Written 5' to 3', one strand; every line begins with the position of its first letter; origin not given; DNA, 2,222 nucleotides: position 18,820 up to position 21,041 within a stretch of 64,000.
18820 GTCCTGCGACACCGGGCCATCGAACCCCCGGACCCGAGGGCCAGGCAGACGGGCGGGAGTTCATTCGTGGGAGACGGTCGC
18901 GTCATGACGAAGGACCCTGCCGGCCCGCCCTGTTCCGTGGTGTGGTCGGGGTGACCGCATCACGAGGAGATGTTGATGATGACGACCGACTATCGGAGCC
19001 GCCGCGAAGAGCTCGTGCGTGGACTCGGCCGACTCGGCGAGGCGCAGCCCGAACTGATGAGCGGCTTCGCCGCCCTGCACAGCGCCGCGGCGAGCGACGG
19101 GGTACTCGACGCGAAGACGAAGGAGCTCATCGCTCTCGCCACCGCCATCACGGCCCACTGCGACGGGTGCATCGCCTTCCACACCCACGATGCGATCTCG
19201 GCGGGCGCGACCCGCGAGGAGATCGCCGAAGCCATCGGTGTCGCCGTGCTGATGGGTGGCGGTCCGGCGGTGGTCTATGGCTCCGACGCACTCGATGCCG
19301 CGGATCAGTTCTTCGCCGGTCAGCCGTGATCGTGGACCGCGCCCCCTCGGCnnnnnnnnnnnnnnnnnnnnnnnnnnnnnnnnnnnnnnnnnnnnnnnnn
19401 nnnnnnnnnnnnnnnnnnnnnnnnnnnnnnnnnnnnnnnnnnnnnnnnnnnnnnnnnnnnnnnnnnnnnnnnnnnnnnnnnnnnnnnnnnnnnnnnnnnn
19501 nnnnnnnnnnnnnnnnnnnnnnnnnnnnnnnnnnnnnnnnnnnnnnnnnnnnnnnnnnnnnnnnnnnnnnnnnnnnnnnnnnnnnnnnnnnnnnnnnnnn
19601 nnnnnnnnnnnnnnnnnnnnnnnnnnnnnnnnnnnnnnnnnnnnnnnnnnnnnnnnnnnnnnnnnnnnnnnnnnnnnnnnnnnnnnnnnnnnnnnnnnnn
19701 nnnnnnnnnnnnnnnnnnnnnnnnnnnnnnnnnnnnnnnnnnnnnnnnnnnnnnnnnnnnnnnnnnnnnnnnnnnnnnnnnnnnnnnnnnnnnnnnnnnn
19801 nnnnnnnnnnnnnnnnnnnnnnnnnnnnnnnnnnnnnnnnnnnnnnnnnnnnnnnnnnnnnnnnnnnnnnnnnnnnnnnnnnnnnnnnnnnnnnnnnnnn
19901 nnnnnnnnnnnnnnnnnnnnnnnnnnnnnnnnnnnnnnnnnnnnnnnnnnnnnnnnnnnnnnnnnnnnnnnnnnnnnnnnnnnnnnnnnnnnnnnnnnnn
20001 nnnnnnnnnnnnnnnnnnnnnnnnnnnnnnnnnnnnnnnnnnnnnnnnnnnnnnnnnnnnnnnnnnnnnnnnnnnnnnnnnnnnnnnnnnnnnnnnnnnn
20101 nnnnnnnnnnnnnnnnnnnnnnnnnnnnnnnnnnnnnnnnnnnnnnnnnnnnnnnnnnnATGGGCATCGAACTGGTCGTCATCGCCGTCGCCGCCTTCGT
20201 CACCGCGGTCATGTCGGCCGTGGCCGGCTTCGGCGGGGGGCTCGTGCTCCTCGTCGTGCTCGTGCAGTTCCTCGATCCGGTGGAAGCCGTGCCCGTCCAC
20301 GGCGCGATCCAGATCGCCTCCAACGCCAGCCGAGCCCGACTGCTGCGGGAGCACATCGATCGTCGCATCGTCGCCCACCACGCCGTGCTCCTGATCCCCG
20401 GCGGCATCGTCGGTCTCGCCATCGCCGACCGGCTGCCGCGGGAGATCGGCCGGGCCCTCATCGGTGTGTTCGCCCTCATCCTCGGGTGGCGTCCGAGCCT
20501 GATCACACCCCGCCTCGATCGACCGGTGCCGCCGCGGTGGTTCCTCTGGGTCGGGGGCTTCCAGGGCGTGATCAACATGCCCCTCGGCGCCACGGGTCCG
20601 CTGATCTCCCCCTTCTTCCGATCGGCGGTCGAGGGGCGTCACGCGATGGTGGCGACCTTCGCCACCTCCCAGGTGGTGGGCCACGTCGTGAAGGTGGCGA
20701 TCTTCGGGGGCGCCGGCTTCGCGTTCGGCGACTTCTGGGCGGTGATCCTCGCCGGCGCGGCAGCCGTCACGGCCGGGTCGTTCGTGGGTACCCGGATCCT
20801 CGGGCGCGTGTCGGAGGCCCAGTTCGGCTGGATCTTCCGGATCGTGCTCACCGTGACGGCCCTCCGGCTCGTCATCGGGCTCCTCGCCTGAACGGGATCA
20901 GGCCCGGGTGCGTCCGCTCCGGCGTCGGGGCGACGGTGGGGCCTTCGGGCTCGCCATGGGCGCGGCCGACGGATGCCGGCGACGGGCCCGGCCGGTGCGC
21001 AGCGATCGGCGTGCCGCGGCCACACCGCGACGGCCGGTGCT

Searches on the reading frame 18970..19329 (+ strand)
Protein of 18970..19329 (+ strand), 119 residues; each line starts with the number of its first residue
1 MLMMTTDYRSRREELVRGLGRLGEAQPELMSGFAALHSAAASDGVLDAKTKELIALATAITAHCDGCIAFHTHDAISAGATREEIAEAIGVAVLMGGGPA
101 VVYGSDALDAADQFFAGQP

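Call 65: search_protein_families(library=pfam, proteins=[window:18970-19329:+], max_evalue=0.0001)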
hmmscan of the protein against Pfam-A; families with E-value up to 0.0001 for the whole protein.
window:18970-19329:+ (119 aa): 1 family
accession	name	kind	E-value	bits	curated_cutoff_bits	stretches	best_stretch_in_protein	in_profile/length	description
PF02627.25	CMD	-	7e-24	84.1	23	1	27-109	1-83/84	Carboxymuconolactone decarboxylase family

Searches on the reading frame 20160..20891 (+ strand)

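Call 65: search_protein_families(library=pfam, proteins=[window:20160-20891:+], max_evalue=0.0001)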
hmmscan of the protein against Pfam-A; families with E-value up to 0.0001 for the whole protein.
window:20160-20891:+ (243 aa): 1 family
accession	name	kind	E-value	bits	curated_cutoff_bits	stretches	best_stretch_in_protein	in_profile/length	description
PF01925.25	TauE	-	1.9e-24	87.1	32.6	1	9-237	2-237/237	Sulfite exporter TauE/SafE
